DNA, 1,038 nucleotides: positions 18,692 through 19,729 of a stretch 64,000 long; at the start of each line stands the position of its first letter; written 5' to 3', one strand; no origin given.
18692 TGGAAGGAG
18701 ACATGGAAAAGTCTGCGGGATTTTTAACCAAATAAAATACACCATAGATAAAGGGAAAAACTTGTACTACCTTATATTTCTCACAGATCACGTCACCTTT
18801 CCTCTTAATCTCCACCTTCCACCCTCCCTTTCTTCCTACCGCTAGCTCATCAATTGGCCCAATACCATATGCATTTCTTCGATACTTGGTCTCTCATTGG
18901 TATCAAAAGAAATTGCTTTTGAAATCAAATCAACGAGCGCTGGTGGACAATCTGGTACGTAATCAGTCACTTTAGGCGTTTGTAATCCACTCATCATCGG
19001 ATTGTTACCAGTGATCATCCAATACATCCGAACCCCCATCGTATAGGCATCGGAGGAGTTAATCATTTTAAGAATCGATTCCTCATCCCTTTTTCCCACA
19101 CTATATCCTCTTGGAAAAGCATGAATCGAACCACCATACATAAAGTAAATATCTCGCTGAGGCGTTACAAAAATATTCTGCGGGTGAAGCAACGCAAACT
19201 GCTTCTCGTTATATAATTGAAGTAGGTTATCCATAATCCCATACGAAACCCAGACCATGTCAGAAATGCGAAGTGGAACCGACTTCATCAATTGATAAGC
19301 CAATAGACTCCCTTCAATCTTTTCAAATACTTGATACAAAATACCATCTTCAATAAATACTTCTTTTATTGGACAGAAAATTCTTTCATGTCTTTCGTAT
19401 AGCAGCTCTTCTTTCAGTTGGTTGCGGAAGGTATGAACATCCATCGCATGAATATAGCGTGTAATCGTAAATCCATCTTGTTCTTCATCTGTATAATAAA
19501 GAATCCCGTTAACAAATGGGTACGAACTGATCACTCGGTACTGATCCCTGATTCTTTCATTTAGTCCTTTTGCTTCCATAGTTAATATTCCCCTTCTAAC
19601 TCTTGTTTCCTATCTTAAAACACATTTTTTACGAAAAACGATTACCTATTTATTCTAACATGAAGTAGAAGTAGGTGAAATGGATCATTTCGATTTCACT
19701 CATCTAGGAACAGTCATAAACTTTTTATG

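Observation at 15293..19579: Four-gene operon: pseudokinase, TPR-ectodomain pseudokinase, secreted mini-protein, M50 protease (candidate peptide-sensing module)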

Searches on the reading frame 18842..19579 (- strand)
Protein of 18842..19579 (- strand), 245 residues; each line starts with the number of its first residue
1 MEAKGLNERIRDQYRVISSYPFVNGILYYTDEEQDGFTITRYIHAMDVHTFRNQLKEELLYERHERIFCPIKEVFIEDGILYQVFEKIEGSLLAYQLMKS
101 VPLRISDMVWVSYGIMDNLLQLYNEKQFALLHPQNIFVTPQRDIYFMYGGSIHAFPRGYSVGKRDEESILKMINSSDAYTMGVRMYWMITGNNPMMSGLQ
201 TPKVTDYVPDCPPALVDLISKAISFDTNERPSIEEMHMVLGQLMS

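Call 3: search_protein_families(library=pfam, proteins=[window:18842-19579:-], max_evalue=1)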
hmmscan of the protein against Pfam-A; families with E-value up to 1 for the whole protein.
window:18842-19579:- (245 aa): 3 families
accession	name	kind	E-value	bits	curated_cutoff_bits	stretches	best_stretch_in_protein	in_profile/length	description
PF00069.31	Pkinase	-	0.0026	17.6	31.7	1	174-236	176-257/263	Protein kinase domain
PF07714.23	PK_Tyr_Ser-Thr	-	0.015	15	23.1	1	174-239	183-257/258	Protein tyrosine and serine/threonine kinase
PF22963.3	Ig_NUP210_3rd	-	0.11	13.1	27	1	135-185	2-47/105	NUP210 Ig-like domain 3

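Call 4: search_protein_families(library=ncbifam, proteins=[window:18842-19579:-], max_evalue=1)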
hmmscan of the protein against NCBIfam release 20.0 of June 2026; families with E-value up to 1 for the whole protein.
window:18842-19579:- (245 aa): 3 families
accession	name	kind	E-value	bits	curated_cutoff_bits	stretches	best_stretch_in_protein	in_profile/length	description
NF047741.1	antiphage_MADS6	equivalog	4.9e-08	31.9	460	1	171-244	379-461/612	methylation-associated defense system protein kinase MAD6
NF033483.0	PknB_PASTA_kin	equivalog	0.0012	18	450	1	174-231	187-255/563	Stk1 family PASTA domain-containing Ser/Thr kinase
NF038150.1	lanthi_synth_IV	equivalog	0.29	9.3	650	1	131-199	324-400/851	class IV lanthionine synthetase LanL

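Call 41: list_cluster_members(proteins=[P0148, P0001, window:18842-19579:-])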
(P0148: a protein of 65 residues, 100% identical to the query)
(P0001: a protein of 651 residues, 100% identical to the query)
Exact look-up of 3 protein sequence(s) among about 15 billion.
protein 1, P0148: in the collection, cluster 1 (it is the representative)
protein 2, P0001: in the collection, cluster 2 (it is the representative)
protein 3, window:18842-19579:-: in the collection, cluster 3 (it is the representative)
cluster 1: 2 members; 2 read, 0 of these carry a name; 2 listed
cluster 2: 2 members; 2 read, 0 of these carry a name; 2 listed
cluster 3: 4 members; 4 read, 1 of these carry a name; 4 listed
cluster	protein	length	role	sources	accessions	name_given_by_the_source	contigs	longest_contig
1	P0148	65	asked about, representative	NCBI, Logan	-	-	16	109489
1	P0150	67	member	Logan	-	-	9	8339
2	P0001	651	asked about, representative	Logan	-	-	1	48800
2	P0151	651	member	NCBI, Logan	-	-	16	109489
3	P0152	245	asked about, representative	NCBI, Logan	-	-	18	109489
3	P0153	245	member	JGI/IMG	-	serine/threonine protein kinase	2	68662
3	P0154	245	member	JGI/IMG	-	-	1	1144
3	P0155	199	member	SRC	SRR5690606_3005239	-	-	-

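Call 42: search_protein_representatives(protein=window:18842-19579:-)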
Query: 245 residues. Proteins with E-value up to 0.001 (for the whole library): 104; up to 1e-10: 29; up to 1e-30: 13. The best 104 are listed.
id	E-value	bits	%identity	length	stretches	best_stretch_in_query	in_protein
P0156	4.8e-50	187.0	39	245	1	4-244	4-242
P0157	2.1e-46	175.1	40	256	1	8-237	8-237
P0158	1.1e-41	159.7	37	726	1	6-236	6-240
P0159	4.0e-41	157.8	33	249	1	7-243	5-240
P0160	8.6e-41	156.7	40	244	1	1-240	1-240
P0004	5.0e-36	141.1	39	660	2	4-157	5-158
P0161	8.9e-35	137.0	34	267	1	7-240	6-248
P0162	1.7e-34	136.1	35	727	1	4-235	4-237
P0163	4.1e-34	134.8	36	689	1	2-236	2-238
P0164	1.2e-33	133.3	34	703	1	2-240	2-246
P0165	3.6e-33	131.7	41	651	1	1-171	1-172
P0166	2.2e-32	129.2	33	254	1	1-239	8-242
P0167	2.2e-31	125.9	34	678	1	2-235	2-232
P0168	7.4e-29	117.6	34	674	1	2-236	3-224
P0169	1.8e-27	113.1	34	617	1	9-236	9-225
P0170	3.9e-27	112.0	33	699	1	4-235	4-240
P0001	3.9e-27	112.0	32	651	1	1-239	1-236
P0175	4.9e-22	95.3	30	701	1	3-237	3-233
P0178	1.2e-17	81.0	29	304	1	8-236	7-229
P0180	9.9e-16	74.7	34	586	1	9-157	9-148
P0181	3.5e-12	63.1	29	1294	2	64-242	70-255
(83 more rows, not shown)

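Call 44: search_protein_families(library=pfam, proteins=[P0158, P0162, P0163, P0164, P0167, P0170, P0175, P0178, P0180, P0181], max_evalue=0.001)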
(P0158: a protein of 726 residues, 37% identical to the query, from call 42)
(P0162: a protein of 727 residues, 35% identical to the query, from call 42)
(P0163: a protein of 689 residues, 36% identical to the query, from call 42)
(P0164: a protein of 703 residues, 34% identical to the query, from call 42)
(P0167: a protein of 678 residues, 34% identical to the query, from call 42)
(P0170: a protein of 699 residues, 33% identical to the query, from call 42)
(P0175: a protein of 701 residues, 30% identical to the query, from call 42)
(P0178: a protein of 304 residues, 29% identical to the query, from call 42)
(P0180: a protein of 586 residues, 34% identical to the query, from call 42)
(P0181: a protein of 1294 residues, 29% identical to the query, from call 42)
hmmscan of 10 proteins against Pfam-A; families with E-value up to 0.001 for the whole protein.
P0158 (726 aa): 14 families
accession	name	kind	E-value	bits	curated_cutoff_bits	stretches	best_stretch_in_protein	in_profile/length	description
PF07719.23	TPR_2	-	2.5e-22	77.6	27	0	683-715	2-34/34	Tetratricopeptide repeat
PF14559.12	TPR_19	-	1.9e-20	73.4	25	3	662-721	5-64/68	Tetratricopeptide repeat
PF13431.12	TPR_17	-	5.3e-19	67.3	24.4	1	551-580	4-33/34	Tetratricopeptide repeat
PF13432.12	TPR_16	-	3.6e-18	66.1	32.7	0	570-610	7-47/65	Tetratricopeptide repeat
PF13428.12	TPR_14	-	7.6e-16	57.5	23.5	0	493-534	2-43/44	Tetratricopeptide repeat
PF13181.12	TPR_8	-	1.4e-13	50.3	25.7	0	562-592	3-33/34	Tetratricopeptide repeat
PF00515.34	TPR_1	-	1.1e-11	44.5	27.8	0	685-715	4-34/34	Tetratricopeptide repeat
PF13414.12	TPR_11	-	2.5e-10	40.3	26.8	1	659-696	5-42/42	TPR repeat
PF13424.12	TPR_12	-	5.1e-07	30.2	30.1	0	543-589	27-74/77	Tetratricopeptide repeat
PF14853.12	Fis1_TPR_C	-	1.4e-06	28.8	25.3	0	651-680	4-33/53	Fis1 C-terminal tetratricopeptide repeat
PF12895.13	ANAPC3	-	6.9e-06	26.7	27.2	0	630-703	5-77/82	Anaphase-promoting complex, cyclosome, subunit 3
PF00069.31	Pkinase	-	3.6e-05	23.7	31.7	0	179-240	176-257/263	Protein kinase domain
PF13174.12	TPR_6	-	5.9e-05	23.9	26.3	0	685-713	3-31/33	Tetratricopeptide repeat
PF23914.1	TPR_CcmH_CycH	-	0.0002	21.7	42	1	498-582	56-143/158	Cytochrome c-type biogenesis protein H TPR domain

P0162 (727 aa): 15 families
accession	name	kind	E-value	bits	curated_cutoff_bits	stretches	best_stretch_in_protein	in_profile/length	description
PF07719.23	TPR_2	-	4.7e-23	79.8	27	1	678-710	2-34/34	Tetratricopeptide repeat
PF13431.12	TPR_17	-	5.3e-20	70.4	24.4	0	515-544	3-32/34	Tetratricopeptide repeat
PF14559.12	TPR_19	-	2.5e-19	69.8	25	2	501-565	1-65/68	Tetratricopeptide repeat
PF13181.12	TPR_8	-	8.1e-17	60.3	25.7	1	677-709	1-33/34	Tetratricopeptide repeat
PF13428.12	TPR_14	-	1.8e-16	59.4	23.5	0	492-533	2-43/44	Tetratricopeptide repeat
PF23914.1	TPR_CcmH_CycH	-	4.2e-13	49.9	42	0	626-712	33-122/158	Cytochrome c-type biogenesis protein H TPR domain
PF13432.12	TPR_16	-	4.2e-12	46.7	32.7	2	531-592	3-64/65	Tetratricopeptide repeat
PF00515.34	TPR_1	-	4.8e-11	42.4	27.8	1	684-710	8-34/34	Tetratricopeptide repeat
PF13414.12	TPR_11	-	8.3e-10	38.6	26.8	0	505-535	8-38/42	TPR repeat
PF13424.12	TPR_12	-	2.8e-07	31.1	30.1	0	657-707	17-75/77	Tetratricopeptide repeat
PF25062.1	ARM_TT21_N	-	5e-07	30.1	40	0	628-726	81-178/222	Tetratricopeptide repeat protein 21 N-terminal ARM repeat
PF12895.13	ANAPC3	-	7.1e-07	29.9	27.2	0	437-484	2-49/82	Anaphase-promoting complex, cyclosome, subunit 3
PF09976.15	TPR_21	-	4.5e-05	23.7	25.5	0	462-519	117-174/193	Tetratricopeptide repeat-like domain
PF13429.12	TPR_15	-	0.0004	20.3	26.2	0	438-514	127-203/280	Tetratricopeptide repeat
PF06552.18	TOM20_plant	-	0.00048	20.4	20.6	0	621-674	47-100/187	Plant specific mitochondrial import receptor subunit TOM20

P0163 (689 aa): 25 families
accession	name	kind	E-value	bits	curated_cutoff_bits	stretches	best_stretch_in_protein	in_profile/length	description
PF07719.23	TPR_2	-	2.8e-32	108.6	27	1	646-678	2-34/34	Tetratricopeptide repeat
PF14559.12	TPR_19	-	5.6e-28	97.5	25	4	468-527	4-63/68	Tetratricopeptide repeat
PF13181.12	TPR_8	-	5.8e-26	88.8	25.7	2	490-521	2-33/34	Tetratricopeptide repeat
PF13428.12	TPR_14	-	2.2e-24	83.9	23.5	1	526-566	4-44/44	Tetratricopeptide repeat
PF13431.12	TPR_17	-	3.5e-22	77.2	24.4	1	478-510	2-34/34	Tetratricopeptide repeat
PF13432.12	TPR_16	-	2.7e-21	76.1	32.7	1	619-678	5-64/65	Tetratricopeptide repeat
PF13414.12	TPR_11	-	6.2e-20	71.1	26.8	0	535-570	6-41/42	TPR repeat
PF00515.34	TPR_1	-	7.1e-20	70.4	27.8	2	647-678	3-34/34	Tetratricopeptide repeat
PF13424.12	TPR_12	-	4.8e-17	62.4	30.1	1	609-675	1-75/77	Tetratricopeptide repeat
PF23914.1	TPR_CcmH_CycH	-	4.4e-12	46.6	42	1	608-680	47-122/158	Cytochrome c-type biogenesis protein H TPR domain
PF12895.13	ANAPC3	-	8.2e-12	45.7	27.2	0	469-520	3-53/82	Anaphase-promoting complex, cyclosome, subunit 3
PF13176.12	TPR_7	-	1.2e-10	41.1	27.9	0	425-447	2-24/36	Tetratricopeptide repeat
PF13174.12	TPR_6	-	2.3e-09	37.7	26.3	0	649-677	4-32/33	Tetratricopeptide repeat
PF13371.12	TPR_9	-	6.1e-09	36.2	35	0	629-687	13-71/73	Tetratricopeptide repeat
PF25060.1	ARM_TT21_2nd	-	2.7e-07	30.8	27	1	414-648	49-259/270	Tetratricopeptide repeat protein 21 second ARM domain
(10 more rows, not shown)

P0164 (703 aa): 20 families
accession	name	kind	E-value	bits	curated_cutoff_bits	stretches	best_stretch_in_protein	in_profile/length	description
PF07719.23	TPR_2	-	4.7e-29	98.5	27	2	660-692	2-34/34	Tetratricopeptide repeat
PF13432.12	TPR_16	-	2e-22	79.7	32.7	3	509-568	3-62/65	Tetratricopeptide repeat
PF13181.12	TPR_8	-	3.8e-22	76.9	25.7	1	659-692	1-34/34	Tetratricopeptide repeat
PF13414.12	TPR_11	-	7.1e-20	70.9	26.8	1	484-514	9-39/42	TPR repeat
PF14559.12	TPR_19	-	2.9e-19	69.6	25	2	413-476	2-66/68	Tetratricopeptide repeat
PF00515.34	TPR_1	-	9.5e-19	66.8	27.8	0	662-692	4-34/34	Tetratricopeptide repeat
PF13431.12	TPR_17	-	9.7e-17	60.2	24.4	0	493-523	3-33/34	Tetratricopeptide repeat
PF13428.12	TPR_14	-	1.7e-15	56.4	23.5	0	542-579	6-43/44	Tetratricopeptide repeat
PF13424.12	TPR_12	-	3.7e-11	43.5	30.1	1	625-690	3-76/77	Tetratricopeptide repeat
PF23914.1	TPR_CcmH_CycH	-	4.9e-11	43.1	42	1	473-566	54-150/158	Cytochrome c-type biogenesis protein H TPR domain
PF12895.13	ANAPC3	-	1.2e-09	38.8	27.2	1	415-493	2-80/82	Anaphase-promoting complex, cyclosome, subunit 3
PF13371.12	TPR_9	-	5.1e-08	33.3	35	0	640-700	10-70/73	Tetratricopeptide repeat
PF09295.16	ChAPs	-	2.9e-07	30.3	20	0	511-585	208-282/395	ChAPs (Chs5p-Arf1p-binding proteins)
PF13176.12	TPR_7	-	1.1e-06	28.7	27.9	0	439-462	2-27/36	Tetratricopeptide repeat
PF13374.12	TPR_10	-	6.1e-06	26.5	27.5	0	541-566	6-31/42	Tetratricopeptide repeat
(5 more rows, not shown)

P0167 (678 aa): 16 families
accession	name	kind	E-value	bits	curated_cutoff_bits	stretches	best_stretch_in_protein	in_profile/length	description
PF07719.23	TPR_2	-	1.2e-30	103.4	27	3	632-662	2-32/34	Tetratricopeptide repeat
PF13432.12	TPR_16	-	7.5e-28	97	32.7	2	447-510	2-65/65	Tetratricopeptide repeat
PF13181.12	TPR_8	-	1e-24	85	25.7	2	476-509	1-34/34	Tetratricopeptide repeat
PF13414.12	TPR_11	-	1e-22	80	26.8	2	483-518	1-37/42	TPR repeat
PF00515.34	TPR_1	-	2.2e-20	72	27.8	2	476-509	1-34/34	Tetratricopeptide repeat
PF13428.12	TPR_14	-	5.3e-20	70.3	23.5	0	442-484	1-43/44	Tetratricopeptide repeat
PF14559.12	TPR_19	-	1.1e-18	67.7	25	2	384-449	1-66/68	Tetratricopeptide repeat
PF13431.12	TPR_17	-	1e-17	63.3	24.4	1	466-497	3-34/34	Tetratricopeptide repeat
PF23914.1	TPR_CcmH_CycH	-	1.6e-16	61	42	2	367-473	43-152/158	Cytochrome c-type biogenesis protein H TPR domain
PF12895.13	ANAPC3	-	6.2e-11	42.9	27.2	0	387-467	2-81/82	Anaphase-promoting complex, cyclosome, subunit 3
PF13424.12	TPR_12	-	2.9e-10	40.6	30.1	0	414-473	9-76/77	Tetratricopeptide repeat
PF13371.12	TPR_9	-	2.1e-06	28.1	35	0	610-666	8-64/73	Tetratricopeptide repeat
PF12569.14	NatA_aux_su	-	1.3e-05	24.8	33.3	1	448-529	198-279/515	N-terminal acetyltransferase A, auxiliary subunit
PF25062.1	ARM_TT21_N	-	2.6e-05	24.5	40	1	426-538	80-196/222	Tetratricopeptide repeat protein 21 N-terminal ARM repeat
PF13174.12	TPR_6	-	4.1e-05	24.4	26.3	0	479-508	3-32/33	Tetratricopeptide repeat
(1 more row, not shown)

P0170 (699 aa): 18 families
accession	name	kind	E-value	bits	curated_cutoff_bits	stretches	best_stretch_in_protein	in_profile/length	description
PF07719.23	TPR_2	-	7.2e-24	82.3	27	2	655-688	1-34/34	Tetratricopeptide repeat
PF13432.12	TPR_16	-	6.8e-23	81.2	32.7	3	630-688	6-64/65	Tetratricopeptide repeat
PF13431.12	TPR_17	-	3.7e-18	64.7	24.4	0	427-457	3-33/34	Tetratricopeptide repeat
PF13414.12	TPR_11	-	3.9e-18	65.3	26.8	1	630-669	3-42/42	TPR repeat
PF13428.12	TPR_14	-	2.8e-17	61.9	23.5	1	541-581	4-44/44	Tetratricopeptide repeat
PF13181.12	TPR_8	-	7.7e-17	60.4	25.7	1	656-687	2-33/34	Tetratricopeptide repeat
PF14559.12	TPR_19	-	1.6e-16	60.8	25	3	414-477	2-66/68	Tetratricopeptide repeat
PF13424.12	TPR_12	-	1.9e-11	44.5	30.1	1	621-685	3-75/77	Tetratricopeptide repeat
PF23914.1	TPR_CcmH_CycH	-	2.1e-11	44.3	42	0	609-691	38-123/158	Cytochrome c-type biogenesis protein H TPR domain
PF00515.34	TPR_1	-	2e-09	37.3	27.8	1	658-688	4-34/34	Tetratricopeptide repeat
PF12895.13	ANAPC3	-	1.5e-08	35.3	27.2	1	614-680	16-81/82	Anaphase-promoting complex, cyclosome, subunit 3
PF25062.1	ARM_TT21_N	-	1.1e-05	25.8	40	1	517-678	6-158/222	Tetratricopeptide repeat protein 21 N-terminal ARM repeat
PF14561.12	TPR_20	-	1.7e-05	25.5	25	0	604-682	5-85/90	Tetratricopeptide repeat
PF13429.12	TPR_15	-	2.1e-05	24.5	26.2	0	413-575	18-183/280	Tetratricopeptide repeat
PF09295.16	ChAPs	-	7.3e-05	22.4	20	0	414-456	244-287/395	ChAPs (Chs5p-Arf1p-binding proteins)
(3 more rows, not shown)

P0175 (701 aa): 18 families
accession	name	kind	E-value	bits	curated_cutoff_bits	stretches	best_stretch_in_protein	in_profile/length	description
PF07719.23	TPR_2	-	1.7e-22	78.1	27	1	655-688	1-34/34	Tetratricopeptide repeat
PF13431.12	TPR_17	-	4.1e-18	64.5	24.4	0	421-451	3-33/34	Tetratricopeptide repeat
PF13432.12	TPR_16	-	6.2e-17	62.1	32.7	1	627-688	3-64/65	Tetratricopeptide repeat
PF13428.12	TPR_14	-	8.1e-16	57.4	23.5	1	436-472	6-42/44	Tetratricopeptide repeat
PF00515.34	TPR_1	-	7.3e-14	51.4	27.8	1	656-688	2-34/34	Tetratricopeptide repeat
PF14559.12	TPR_19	-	1.5e-13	51.3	25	1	408-469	2-63/68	Tetratricopeptide repeat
PF13181.12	TPR_8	-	3.2e-12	46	25.7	1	655-687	1-33/34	Tetratricopeptide repeat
PF12895.13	ANAPC3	-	1.2e-11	45.2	27.2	0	410-484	2-75/82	Anaphase-promoting complex, cyclosome, subunit 3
PF13414.12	TPR_11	-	3.8e-11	42.9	26.8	0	491-513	20-42/42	TPR repeat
PF23914.1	TPR_CcmH_CycH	-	4.8e-10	39.9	42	0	479-560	64-148/158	Cytochrome c-type biogenesis protein H TPR domain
PF13424.12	TPR_12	-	2.4e-08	34.5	30.1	0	642-684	28-74/77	Tetratricopeptide repeat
PF13371.12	TPR_9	-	1.4e-07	31.8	35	0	639-687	13-61/73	Tetratricopeptide repeat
PF13174.12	TPR_6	-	6.9e-06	26.8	26.3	0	659-686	4-31/33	Tetratricopeptide repeat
PF12569.14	NatA_aux_su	-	1.4e-05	24.7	33.3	0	608-693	175-263/515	N-terminal acetyltransferase A, auxiliary subunit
PF13429.12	TPR_15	-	4.8e-05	23.4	26.2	0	429-471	144-186/280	Tetratricopeptide repeat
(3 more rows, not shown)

P0178 (304 aa): 0 families

P0180 (586 aa): 18 families
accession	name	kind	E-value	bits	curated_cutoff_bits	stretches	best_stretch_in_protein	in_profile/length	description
PF07719.23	TPR_2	-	9.5e-30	100.7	27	2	503-536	1-34/34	Tetratricopeptide repeat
PF00515.34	TPR_1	-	2.4e-26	90.8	27.8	2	503-536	1-34/34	Tetratricopeptide repeat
PF13414.12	TPR_11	-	7.6e-21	74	26.8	1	391-432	1-42/42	TPR repeat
PF13181.12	TPR_8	-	1.3e-19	69.1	25.7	0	386-416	3-33/34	Tetratricopeptide repeat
PF13431.12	TPR_17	-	2.3e-17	62.1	24.4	0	527-558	3-33/34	Tetratricopeptide repeat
PF13432.12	TPR_16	-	4e-14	53.2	32.7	1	509-571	3-64/65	Tetratricopeptide repeat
PF12895.13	ANAPC3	-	5.9e-14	52.5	27.2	1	496-564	16-82/82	Anaphase-promoting complex, cyclosome, subunit 3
PF13428.12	TPR_14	-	8.4e-13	48.1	23.5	0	321-358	7-44/44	Tetratricopeptide repeat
PF23914.1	TPR_CcmH_CycH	-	5.9e-12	46.1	42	0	379-433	44-99/158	Cytochrome c-type biogenesis protein H TPR domain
PF13424.12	TPR_12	-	6e-11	42.8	30.1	1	351-412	5-73/77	Tetratricopeptide repeat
PF14559.12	TPR_19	-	9.5e-11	42.3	25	0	396-438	3-45/68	Tetratricopeptide repeat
PF13371.12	TPR_9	-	1.3e-09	38.4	35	0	393-449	4-60/73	Tetratricopeptide repeat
PF13174.12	TPR_6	-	1.7e-09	38.1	26.3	0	504-532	1-29/33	Tetratricopeptide repeat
PF13176.12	TPR_7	-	1.5e-05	25.1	27.9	0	386-416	1-31/36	Tetratricopeptide repeat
PF12569.14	NatA_aux_su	-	1.7e-05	24.4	33.3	0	504-568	193-256/515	N-terminal acetyltransferase A, auxiliary subunit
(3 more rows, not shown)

P0181 (1294 aa): 7 families
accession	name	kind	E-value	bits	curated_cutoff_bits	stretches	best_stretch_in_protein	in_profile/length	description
PF00069.31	Pkinase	-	7.8e-50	170.1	31.7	2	18-250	4-258/263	Protein kinase domain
PF07714.23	PK_Tyr_Ser-Thr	-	7.8e-34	117.6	23.1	2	39-253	31-258/258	Protein tyrosine and serine/threonine kinase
PF21783.3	YNCE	-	7.1e-13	49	27.1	1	1070-1243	153-328/339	YNCE-like beta-propeller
PF10282.15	Lactonase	-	2e-09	37.6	21.7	1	1127-1270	155-318/344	Lactonase, 7-bladed beta-propeller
PF25174.1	Beta-prop_THOC3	-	2.1e-07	30.7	305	1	1185-1277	75-163/272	THOC3 beta-propeller domain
PF02239.22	Cytochrom_D1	-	4.6e-07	29.1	25.5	0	1001-1086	4-90/368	Cytochrome D1 heme domain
PF08450.18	SGL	-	0.00022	21.3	26.3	0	1047-1161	114-229/246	SMP-30/Gluconolactonase/LRE-like region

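Call 45: list_cluster_members(proteins=[P0158, P0162, P0163, P0164, P0167, P0170, P0175, P0156, P0159, P0160])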
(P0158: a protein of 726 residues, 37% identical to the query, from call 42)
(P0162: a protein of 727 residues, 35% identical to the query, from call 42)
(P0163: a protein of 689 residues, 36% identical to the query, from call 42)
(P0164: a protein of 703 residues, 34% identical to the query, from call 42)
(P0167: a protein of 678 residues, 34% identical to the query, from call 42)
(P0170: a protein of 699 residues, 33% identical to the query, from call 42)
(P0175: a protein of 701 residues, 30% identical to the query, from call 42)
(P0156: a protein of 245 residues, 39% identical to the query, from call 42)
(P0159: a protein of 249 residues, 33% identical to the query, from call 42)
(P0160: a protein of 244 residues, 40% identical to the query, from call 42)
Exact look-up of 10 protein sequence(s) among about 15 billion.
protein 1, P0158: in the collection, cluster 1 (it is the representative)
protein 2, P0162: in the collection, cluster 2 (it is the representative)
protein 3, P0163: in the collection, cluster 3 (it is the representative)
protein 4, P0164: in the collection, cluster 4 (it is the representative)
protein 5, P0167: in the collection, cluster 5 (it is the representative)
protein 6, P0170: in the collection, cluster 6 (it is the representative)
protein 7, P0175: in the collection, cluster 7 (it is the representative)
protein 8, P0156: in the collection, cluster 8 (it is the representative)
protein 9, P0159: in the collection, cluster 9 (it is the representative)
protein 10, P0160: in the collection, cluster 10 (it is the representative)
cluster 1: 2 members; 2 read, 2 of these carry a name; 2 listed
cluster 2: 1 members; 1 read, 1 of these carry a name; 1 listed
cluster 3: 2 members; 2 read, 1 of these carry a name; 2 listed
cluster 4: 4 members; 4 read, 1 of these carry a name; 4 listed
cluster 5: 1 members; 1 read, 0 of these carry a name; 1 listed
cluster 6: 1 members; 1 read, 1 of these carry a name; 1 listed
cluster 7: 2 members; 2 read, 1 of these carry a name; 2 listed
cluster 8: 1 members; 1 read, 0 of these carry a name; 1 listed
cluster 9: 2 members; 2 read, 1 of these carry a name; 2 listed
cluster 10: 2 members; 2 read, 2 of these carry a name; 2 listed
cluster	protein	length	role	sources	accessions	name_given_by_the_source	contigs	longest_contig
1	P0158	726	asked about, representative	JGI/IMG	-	tetratricopeptide (TPR) repeat protein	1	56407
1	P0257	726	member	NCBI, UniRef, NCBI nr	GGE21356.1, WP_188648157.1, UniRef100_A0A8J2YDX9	hypothetical protein GCM10011571_24310 [Marinithermofilum abyssi] | Protein kinase domain-containing protein n=1 Tax=Marinithermofilum abyssi TaxID=1571185 ... | tetratricopeptide repeat protein [Marinithermofilum abyssi]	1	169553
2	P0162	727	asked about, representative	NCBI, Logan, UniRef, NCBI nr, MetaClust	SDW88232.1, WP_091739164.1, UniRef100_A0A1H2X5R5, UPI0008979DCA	Flp pilus assembly protein TadD, contains TPR repeats [Marininema mesophilum] | Flp pilus assembly protein TadD, contains TPR repeats n=1 Tax=Marininema mesophilum ... | tetratricopeptide repeat protein [Marininema mesophilum]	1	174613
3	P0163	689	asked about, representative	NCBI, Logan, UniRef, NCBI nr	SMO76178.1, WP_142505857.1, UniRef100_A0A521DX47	tetratricopeptide repeat protein [Melghirimyces algeriensis] | Tetratricopeptide repeat-containing protein n=1 Tax=Melghirimyces algeriensis ...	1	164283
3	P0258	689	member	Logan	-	-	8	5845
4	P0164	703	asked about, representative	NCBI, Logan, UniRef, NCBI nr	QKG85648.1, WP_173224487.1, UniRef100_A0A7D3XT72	tetratricopeptide repeat protein [Kroppenstedtia pulmonis] | Tetratricopeptide repeat protein n=1 Tax=Kroppenstedtia pulmonis TaxID=1380685 ...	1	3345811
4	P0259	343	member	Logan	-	-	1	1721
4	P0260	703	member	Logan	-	-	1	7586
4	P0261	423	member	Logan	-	-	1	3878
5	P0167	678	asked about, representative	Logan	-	-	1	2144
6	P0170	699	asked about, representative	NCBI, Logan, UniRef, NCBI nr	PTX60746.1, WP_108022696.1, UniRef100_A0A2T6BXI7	cytochrome c-type biogenesis protein CcmH/NrfG [Melghirimyces profundicolus] | Cytochrome c-type biogenesis protein CcmH/NrfG n=1 Tax=Melghirimyces profundicolus ... | tetratricopeptide repeat protein [Melghirimyces profundicolus]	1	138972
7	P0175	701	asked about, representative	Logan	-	-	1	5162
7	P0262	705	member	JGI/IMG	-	tetratricopeptide (TPR) repeat protein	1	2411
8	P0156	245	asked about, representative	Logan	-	-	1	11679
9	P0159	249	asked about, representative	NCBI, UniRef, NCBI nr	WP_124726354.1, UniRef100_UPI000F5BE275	hypothetical protein [Staphylospora marina] | hypothetical protein n=1 Tax=Staphylospora marina TaxID=2490858 RepID=UPI000F5BE275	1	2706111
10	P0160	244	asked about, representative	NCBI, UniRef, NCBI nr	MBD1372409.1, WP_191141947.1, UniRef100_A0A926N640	hypothetical protein IC620_08565 [Hazenella sp. IB182357] | Protein kinase domain-containing protein n=1 Tax=Polycladospora coralii TaxID=2771432 ... | hypothetical protein [Polycladospora coralii]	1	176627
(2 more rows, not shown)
